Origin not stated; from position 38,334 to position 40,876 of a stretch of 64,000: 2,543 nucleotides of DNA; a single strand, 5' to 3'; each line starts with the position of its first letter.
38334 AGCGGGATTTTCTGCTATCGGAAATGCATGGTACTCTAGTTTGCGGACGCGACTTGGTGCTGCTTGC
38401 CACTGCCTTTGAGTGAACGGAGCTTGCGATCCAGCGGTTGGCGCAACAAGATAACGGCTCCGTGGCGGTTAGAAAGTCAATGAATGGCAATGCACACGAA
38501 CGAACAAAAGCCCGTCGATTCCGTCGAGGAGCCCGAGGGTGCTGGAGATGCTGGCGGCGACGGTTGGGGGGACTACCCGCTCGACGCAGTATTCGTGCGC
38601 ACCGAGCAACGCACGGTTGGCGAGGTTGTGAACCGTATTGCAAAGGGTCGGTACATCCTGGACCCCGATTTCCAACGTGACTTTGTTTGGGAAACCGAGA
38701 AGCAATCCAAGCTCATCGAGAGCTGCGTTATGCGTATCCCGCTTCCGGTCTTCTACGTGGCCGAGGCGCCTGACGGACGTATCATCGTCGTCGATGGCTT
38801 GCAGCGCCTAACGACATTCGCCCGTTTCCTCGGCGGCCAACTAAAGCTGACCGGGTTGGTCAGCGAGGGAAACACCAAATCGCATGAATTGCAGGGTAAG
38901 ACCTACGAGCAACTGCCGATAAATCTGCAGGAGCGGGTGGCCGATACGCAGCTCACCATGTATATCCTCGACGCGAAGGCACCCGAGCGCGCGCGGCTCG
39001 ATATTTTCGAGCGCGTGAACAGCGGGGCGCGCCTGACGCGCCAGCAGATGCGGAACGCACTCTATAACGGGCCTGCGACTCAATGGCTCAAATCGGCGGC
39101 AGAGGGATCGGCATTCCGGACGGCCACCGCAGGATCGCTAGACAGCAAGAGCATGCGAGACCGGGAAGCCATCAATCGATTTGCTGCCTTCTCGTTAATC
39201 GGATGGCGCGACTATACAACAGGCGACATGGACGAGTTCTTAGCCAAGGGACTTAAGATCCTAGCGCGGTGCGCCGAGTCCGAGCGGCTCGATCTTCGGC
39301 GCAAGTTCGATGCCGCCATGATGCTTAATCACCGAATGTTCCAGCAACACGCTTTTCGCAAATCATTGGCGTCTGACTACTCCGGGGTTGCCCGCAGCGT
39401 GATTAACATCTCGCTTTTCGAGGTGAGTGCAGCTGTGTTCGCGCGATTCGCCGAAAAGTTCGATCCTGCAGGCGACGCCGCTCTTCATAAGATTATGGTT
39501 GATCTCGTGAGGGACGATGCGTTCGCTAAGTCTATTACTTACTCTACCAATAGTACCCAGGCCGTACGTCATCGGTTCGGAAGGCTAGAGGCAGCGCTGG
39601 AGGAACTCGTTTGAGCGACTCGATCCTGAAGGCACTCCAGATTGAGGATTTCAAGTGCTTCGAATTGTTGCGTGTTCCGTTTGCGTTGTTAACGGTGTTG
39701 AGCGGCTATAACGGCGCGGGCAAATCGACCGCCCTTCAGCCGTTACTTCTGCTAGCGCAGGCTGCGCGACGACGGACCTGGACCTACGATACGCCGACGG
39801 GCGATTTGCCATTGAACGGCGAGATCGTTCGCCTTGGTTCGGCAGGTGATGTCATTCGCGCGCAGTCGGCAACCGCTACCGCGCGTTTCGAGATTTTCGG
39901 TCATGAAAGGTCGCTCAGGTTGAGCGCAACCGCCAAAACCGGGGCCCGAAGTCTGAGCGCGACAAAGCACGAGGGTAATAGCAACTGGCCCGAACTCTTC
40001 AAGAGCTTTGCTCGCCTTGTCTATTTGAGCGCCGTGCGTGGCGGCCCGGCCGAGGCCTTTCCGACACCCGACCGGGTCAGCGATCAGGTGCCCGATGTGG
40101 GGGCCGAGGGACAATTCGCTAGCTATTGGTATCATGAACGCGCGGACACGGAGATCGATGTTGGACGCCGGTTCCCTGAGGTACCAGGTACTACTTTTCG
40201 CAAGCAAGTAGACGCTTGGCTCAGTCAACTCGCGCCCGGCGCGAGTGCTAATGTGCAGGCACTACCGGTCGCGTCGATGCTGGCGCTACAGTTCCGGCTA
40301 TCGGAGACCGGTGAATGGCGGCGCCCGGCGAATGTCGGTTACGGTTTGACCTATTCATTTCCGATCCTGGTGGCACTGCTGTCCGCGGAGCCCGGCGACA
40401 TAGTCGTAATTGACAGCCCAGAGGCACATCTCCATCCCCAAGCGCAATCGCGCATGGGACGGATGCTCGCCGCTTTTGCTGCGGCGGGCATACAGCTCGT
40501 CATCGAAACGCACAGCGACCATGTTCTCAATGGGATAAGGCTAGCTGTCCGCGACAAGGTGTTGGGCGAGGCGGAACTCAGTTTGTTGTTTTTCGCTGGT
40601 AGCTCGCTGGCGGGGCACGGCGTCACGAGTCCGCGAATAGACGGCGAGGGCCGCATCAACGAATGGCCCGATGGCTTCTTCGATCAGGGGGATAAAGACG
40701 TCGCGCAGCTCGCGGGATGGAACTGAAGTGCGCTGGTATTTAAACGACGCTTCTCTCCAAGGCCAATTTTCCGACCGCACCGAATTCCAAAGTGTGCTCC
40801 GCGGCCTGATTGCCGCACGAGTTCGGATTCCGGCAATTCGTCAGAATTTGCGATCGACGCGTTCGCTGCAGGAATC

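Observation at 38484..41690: Three-gene DUF262 / ABC-type ATPase (DUF3696-like) / orphan-protein operon in a low-GC islet: candidate anti-phage defence system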

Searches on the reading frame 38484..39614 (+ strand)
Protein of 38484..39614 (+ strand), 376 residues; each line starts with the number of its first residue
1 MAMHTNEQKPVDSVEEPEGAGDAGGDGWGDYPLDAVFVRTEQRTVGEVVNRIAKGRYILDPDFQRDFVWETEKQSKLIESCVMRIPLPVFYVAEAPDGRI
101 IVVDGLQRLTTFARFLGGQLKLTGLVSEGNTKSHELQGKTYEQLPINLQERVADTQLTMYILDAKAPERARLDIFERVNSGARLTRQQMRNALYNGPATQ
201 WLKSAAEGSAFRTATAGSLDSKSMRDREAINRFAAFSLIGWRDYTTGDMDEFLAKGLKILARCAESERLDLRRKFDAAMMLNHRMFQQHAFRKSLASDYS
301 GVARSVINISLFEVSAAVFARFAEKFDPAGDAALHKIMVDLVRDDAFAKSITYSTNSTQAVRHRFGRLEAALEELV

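Call 3: search_protein_families(library=pfam, proteins=[window:38484-39614:+], max_evalue=0.1)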
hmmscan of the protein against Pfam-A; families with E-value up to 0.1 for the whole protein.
window:38484-39614:+ (376 aa): 1 family
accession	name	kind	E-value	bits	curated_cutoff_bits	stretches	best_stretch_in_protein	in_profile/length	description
PF03235.19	GmrSD_N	-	1.8e-24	87.4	33.2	1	46-194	2-198/199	GmrSD restriction endonuclease, N-terminal domain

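Call 4: search_protein_families(library=padloc, proteins=[window:38484-39614:+], max_evalue=0.1)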
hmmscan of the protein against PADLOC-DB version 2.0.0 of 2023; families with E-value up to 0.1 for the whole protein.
window:38484-39614:+ (376 aa): 12 families
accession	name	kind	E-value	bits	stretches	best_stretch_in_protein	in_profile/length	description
PDLC03877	NsnA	-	1.1e-112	375.1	1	32-375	38-382/385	-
PDLC04027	PD-T4-2_A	-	2.3e-28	97.3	1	31-293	26-294/363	-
PDLC03418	REase_II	-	5.8e-17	59.9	1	56-201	31-165/372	Type II restriction enzyme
PDLC04151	HEC-05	-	1.9e-08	31.5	1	41-87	24-69/600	-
PDLC04150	HEC-05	-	3.3e-07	27.6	1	44-87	9-51/583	-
PDLC02792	SspE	-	0.00041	16.8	1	40-81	8-47/771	SspE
PDLC04155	HEC-06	-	0.0018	14.9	1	38-113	5-84/562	-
PDLC04154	HEC-06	-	0.0022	14.7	1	40-117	9-90/569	-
PDLC04152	HEC-05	-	0.0023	14.6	0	42-81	6-43/566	-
PDLC04709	PDC-M55C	-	0.0024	14.6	1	40-80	12-51/554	-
PDLC04153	HEC-05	-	0.0084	12.3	1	43-92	7-55/621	-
PDLC02695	Orf5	-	0.02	11.2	0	101-115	80-94/601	Orf5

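Call 5: search_protein_families(library=ncbifam, proteins=[window:38484-39614:+], max_evalue=0.1)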
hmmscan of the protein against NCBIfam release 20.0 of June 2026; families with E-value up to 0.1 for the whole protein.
window:38484-39614:+ (376 aa): 0 families

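Call 55: search_dna_similar(query=window:38484-39614:+, collection=plasmids, mode=protein, max_rows=15, max_evalue=1e-20)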
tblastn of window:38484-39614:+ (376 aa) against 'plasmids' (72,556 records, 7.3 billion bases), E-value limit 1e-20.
Records with a match: 44; places in all: 46; records where one place covers at least 80% of the query: 27.
Best place of each record, by identity: 60-80% 1; <60% 43.
By first word of the organism name: Acinetobacter 8; Klebsiella 6; Escherichia 4; Campylobacter 3; Burkholderia 3; Photobacterium 2; Salmonella 2; Cupriavidus 1; Polymorphobacter 1; Gluconobacter 1; and 13 more.
By predicted mobility (MOB-suite, as given by PLSDB): conjugative 18; non-mobilizable 17; mobilizable 9.
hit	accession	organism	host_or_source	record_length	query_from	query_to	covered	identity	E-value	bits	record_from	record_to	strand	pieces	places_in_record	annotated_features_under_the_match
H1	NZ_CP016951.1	Cupriavidus taiwanensis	Mimosa,single cell,nodules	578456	31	375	92%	67.0%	4e-146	464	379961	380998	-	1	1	DUF262 domain-containing protein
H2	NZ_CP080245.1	Polymorphobacter sp. PAMC 29334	Megaspora,lichen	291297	31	376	92%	57.6%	4e-118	384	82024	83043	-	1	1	DUF262 domain-containing protein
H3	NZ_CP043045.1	Gluconobacter thailandicus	Triticum aestivum,leaf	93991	31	373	91%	56.6%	2e-117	381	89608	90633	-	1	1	DUF262 domain-containing protein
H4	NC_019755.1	Crinalium epipsammum PCC 9333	-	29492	31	375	92%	54.2%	6e-116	377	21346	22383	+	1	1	DUF262 domain-containing protein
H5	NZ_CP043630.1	Methylobacterium aquaticum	Prosopis cineraria,pure bacterial ...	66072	34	365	88%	35.6%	1e-49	186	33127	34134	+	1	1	DUF262 domain-containing protein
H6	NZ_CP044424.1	Paracoccus pantotrophus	cell culture,denitrifying, ...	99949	31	365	89%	33.6%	1e-43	169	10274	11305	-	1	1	DUF262 domain-containing protein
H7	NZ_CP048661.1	Acinetobacter piscicola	Pig,feces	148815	32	376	92%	30.5%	4e-33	138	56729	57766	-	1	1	DUF262 domain-containing protein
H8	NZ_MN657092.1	Psychrobacter sp.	-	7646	32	375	91%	30.4%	1e-35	145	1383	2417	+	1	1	DUF262 domain-containing protein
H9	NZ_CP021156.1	Photobacterium damselae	Neophocaena asiaeorientalis,Single ...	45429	1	376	100%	27.8%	2e-30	130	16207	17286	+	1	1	DUF262 domain-containing protein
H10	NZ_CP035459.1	Photobacterium damselae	Neophocaena asiaeorientalis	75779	1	376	100%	27.8%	2e-30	130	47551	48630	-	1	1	DUF262 domain-containing protein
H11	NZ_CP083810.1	Pantoea agglomerans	Eucalyptus grandis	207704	31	375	92%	30.1%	6e-37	149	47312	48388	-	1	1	DUF262 domain-containing protein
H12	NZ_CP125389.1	Campylobacter jejuni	Ursus americanus,Piedmont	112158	31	374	91%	30.0%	2e-45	174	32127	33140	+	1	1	DUF262 domain-containing protein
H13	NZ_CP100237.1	Burkholderia glumae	cell culture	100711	32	376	92%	29.8%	3e-30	129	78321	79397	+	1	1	DUF262 domain-containing protein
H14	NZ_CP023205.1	Burkholderia glumae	Oryza sativa,Cell culture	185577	32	376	92%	29.8%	3e-30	129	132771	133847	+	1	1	DUF262 domain-containing protein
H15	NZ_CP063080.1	Campylobacter peloridis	Shellfish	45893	31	374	91%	29.7%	4e-44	170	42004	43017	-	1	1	DUF262 domain-containing protein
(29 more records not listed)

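Call 57: get_annotated_region(hit=H1, flank=7000)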
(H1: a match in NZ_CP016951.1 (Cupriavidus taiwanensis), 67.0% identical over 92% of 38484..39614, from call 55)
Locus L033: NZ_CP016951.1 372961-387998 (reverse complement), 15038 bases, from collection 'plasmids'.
description: Cupriavidus taiwanensis strain SWF66294 plasmid unnamed, complete sequence
organism: Cupriavidus taiwanensis (NCBI taxid 164546)
taxonomy: Bacteria; Pseudomonadota; Betaproteobacteria; Burkholderiales; Burkholderiaceae; Cupriavidus; Cupriavidus taiwanensis
host: -; source: Mimosa,single cell,nodules; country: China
typing (MOB-suite, as given by PLSDB): conjugative; relaxase MOBH,MOBP; mating-pair formation MPF_T
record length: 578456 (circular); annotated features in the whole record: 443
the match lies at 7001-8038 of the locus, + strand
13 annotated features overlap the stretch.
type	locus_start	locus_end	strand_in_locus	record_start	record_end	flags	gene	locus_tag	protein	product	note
CDS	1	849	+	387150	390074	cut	-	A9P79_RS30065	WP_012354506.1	Tn3 family transposase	-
CDS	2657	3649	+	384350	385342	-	-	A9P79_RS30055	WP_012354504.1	DNA-binding protein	-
CDS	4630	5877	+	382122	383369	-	-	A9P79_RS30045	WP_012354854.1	H-NS histone family protein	-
CDS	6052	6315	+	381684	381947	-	-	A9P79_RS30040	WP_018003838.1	H-NS histone family protein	-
CDS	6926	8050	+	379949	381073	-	-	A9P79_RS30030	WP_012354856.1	DUF262 domain-containing protein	-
CDS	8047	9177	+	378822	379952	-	-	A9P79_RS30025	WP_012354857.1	DUF3696 domain-containing protein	-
CDS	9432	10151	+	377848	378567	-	-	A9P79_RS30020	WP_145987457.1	hypothetical protein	-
CDS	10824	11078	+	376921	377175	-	-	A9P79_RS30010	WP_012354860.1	H-NS family nucleoid-associated regulatory protein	GO:0006355 - regulation of DNA-templated transcription [Evidence IEA]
CDS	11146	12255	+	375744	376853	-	-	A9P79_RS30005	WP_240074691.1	competence protein CoiA family protein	-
CDS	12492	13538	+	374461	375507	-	-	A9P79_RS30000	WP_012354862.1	DNA-binding protein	-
CDS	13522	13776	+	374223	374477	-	-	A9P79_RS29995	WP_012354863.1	H-NS family nucleoid-associated regulatory protein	GO:0006355 - regulation of DNA-templated transcription [Evidence IEA]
CDS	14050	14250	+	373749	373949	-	-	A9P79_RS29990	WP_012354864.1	helix-turn-helix domain-containing protein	-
CDS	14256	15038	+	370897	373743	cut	-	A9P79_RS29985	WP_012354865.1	SNF2-related protein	-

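Call 58: get_annotated_region(hit=H3, flank=7000)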
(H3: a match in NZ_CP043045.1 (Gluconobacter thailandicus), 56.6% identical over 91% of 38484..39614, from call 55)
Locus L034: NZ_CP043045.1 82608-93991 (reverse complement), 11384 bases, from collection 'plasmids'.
description: Gluconobacter thailandicus strain HD924 plasmid unnamed2, complete sequence
organism: Gluconobacter thailandicus (NCBI taxid 257438)
taxonomy: Bacteria; Pseudomonadota; Alphaproteobacteria; Rhodospirillales; Acetobacteraceae; Gluconobacter; Gluconobacter thailandicus
host: -; source: Triticum aestivum,leaf; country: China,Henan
typing (MOB-suite, as given by PLSDB): conjugative; relaxase MOBF; mating-pair formation MPF_I
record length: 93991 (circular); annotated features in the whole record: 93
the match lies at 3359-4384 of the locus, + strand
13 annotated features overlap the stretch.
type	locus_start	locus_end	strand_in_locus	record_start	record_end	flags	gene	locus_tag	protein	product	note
CDS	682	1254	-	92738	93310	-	-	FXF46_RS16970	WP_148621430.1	hypothetical protein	-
CDS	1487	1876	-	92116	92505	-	-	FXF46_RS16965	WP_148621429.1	type II toxin-antitoxin system VapC family toxin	-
CDS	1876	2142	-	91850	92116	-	-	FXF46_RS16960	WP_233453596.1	hypothetical protein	-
CDS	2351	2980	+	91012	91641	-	-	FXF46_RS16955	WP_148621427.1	recombinase family protein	GO:0006310 - DNA recombination [Evidence IEA]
CDS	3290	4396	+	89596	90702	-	-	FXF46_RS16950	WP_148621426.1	DUF262 domain-containing protein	-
CDS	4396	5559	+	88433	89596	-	-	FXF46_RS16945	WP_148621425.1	DUF3696 domain-containing protein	-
CDS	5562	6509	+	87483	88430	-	-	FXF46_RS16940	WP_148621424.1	hypothetical protein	-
CDS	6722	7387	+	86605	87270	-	-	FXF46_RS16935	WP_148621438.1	recombinase family protein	GO:0006310 - DNA recombination [Evidence IEA]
CDS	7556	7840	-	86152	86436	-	-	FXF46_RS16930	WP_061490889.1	DUF2312 domain-containing protein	-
CDS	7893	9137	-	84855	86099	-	repC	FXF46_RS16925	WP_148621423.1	plasmid replication protein RepC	-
CDS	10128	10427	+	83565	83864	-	-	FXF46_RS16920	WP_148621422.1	hypothetical protein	-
CDS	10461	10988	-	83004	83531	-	-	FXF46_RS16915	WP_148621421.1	hypothetical protein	-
CDS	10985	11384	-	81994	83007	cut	-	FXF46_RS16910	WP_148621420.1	thiol:disulfide interchange protein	-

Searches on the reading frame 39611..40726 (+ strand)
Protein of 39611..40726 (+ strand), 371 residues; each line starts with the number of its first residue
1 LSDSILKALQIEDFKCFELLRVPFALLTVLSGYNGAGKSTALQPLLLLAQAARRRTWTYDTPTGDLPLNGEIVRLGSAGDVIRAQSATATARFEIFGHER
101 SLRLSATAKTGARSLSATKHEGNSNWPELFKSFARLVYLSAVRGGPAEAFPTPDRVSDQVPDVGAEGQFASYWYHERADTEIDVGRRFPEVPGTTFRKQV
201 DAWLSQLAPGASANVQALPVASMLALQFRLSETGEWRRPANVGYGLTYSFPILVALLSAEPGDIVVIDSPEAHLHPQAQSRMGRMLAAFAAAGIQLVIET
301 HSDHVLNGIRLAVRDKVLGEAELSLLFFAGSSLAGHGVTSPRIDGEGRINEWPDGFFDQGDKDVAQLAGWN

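Call 3: search_protein_families(library=pfam, proteins=[window:39611-40726:+], max_evalue=0.1)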
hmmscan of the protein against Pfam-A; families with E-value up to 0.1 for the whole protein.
window:39611-40726:+ (371 aa): 7 families
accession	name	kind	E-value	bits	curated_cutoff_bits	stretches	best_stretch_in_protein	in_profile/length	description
PF13304.12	AAA_21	-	1.8e-22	81.2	27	1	27-307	1-304/304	AAA domain, putative AbiEii toxin, Type IV TA system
PF13175.12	AAA_15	-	3.4e-19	70.1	32.1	2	242-305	301-373/374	AAA ATPase domain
PF12476.13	DUF3696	-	4.6e-10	40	22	1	336-367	18-52/52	Protein of unknown function (DUF3696)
PF02463.25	SMC_N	-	4.8e-06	26.6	40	1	6-45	2-44/220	RecF/RecN/SMC N terminal domain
PF13476.12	AAA_23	-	0.00026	22.1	27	1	9-43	2-37/201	AAA domain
PF13555.12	AAA_29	-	0.024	14.8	27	1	9-46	4-45/61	P-loop containing region of AAA domain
PF11398.14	DUF2813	-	0.038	13.8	21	0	264-311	286-330/372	Protein of unknown function (DUF2813)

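Call 4: search_protein_families(library=padloc, proteins=[window:39611-40726:+], max_evalue=0.1)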
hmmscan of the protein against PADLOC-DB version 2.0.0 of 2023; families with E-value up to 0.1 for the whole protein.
window:39611-40726:+ (371 aa): 136 families (the best 25 are shown)
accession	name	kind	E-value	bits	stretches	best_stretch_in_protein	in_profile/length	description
PDLC03878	NsnB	-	1.4e-96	322.3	1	6-369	2-344/345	-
PDLC04148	HEC-03B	-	1.2e-27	95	2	239-364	316-441/458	-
PDLC02979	AriA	-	1.1e-21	76.1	2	241-305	299-372/373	-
PDLC02980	AriA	-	8.6e-21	73.2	2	212-307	220-304/304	-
PDLC04707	PDC-M55A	-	1.8e-19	68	1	130-368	182-410/421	-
PDLC04178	HEC-01A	-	1.6e-16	58.4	2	197-307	217-332/399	-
PDLC02358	Old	-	2.8e-15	54.1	2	263-305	286-328/578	Old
PDLC00096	GajA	-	4.4e-15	53.4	2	236-310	260-341/630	AAA ATPase domain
PDLC04175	HEC-01A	-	3.6e-14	50.6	2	251-309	258-315/363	-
PDLC00271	PtuA1|PtuA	-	2.6e-13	48.3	2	6-58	3-56/421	AAA ATPase domain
PDLC00091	GajA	-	3.7e-13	47.2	2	264-304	299-340/627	AAA ATPase domain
PDLC04176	HEC-01A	-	4.2e-13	47.4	2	195-307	208-322/371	-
PDLC00278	PtuA1|PtuA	-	7.6e-13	46.5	2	6-45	3-43/436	AAA ATPase domain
PDLC04389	PDC-M07A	-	1.5e-12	45.2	2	1-55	1-55/443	-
PDLC00290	PtuA1|PtuA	-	1.7e-12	45.5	2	264-309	272-316/414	AAA ATPase domain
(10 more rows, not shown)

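Call 5: search_protein_families(library=ncbifam, proteins=[window:39611-40726:+], max_evalue=0.1)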
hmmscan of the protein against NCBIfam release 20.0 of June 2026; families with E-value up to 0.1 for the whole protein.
window:39611-40726:+ (371 aa): 32 families (the best 25 are shown)
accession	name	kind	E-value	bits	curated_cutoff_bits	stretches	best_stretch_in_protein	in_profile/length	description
NF041760.1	PtuA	equivalog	5.2e-12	45.4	500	2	264-309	379-423/524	retron Ec78 anti-phage system effector ATPase PtuA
NF047739.1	antiphage_MADS3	equivalog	1.9e-09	37.2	420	2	6-53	2-49/427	methylation-associated defense system AAA family ATPase MAD3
TIGR01166.1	cbiO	subfamily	1.5e-05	24.6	211.8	1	262-302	146-186/190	cobalt ABC transporter, ATP-binding protein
NF040873.1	AztA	equivalog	1.6e-05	24.5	220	0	22-44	15-37/191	zinc ABC transporter ATP-binding protein AztA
TIGR02857.1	CydD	equivalog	5.5e-05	22.3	435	1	256-307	473-521/529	thiol reductant ABC exporter subunit CydD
TIGR00611.2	recf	equivalog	0.00082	18.6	172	1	6-51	1-47/339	DNA replication/repair protein RecF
NF010060.0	PRK13537.1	equivalog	0.00091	18.2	521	1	260-301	164-204/314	nodulation factor ABC transporter ATP-binding protein NodI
NF002981.0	PRK03695.1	equivalog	0.0019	17.6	281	0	260-302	154-196/253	vitamin B12 ABC transporter ATP-binding protein BtuD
TIGR02673.1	FtsE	equivalog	0.0022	17.7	264.85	0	263-307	157-201/214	cell division ATP-binding protein FtsE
TIGR03740.1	galliderm_ABC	subfamily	0.0032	17.2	309.75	0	239-310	122-188/223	lantibiotic protection ABC transporter ATP-binding subunit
NF010068.0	PRK13548.1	equivalog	0.0047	16.1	261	0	24-46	30-52/261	heme ABC transporter ATP-binding protein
TIGR04521.1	ECF_ATPase_2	equivalog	0.0097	15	330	0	255-302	157-204/279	energy-coupling factor transporter ATPase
TIGR02593.1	CRISPR_cas5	subfamily_domain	0.015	15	17.8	1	225-256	1-33/43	CRISPR-associated protein Cas5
TIGR00634.1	recN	equivalog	0.017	14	407.85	1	5-49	1-46/563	DNA repair protein RecN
NF000171.1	ABCF_producer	exception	0.023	13.2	800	0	252-317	473-538/541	TlrC/CarA/OleB/SrmB family ABC-F type ribosomal protection protein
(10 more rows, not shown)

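Call 18: find_encoding_contigs(protein=window:39611-40726:+, flank=10000, max_places=8)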
Protein window:39611-40726:+ (371 aa): 1 contig read that carries it; 1 place shown.
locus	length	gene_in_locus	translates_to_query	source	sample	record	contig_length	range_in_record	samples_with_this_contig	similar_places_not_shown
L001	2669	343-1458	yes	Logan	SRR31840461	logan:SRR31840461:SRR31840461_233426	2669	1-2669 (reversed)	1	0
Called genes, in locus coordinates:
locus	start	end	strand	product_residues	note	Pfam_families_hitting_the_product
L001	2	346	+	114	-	?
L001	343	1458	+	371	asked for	PF02463:SMC_N (faint), PF13175:AAA_15 (weak), PF13304:AAA_21, PF13175:AAA_15, PF12476:DUF3696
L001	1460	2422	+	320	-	-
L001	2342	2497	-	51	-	-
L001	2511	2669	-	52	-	?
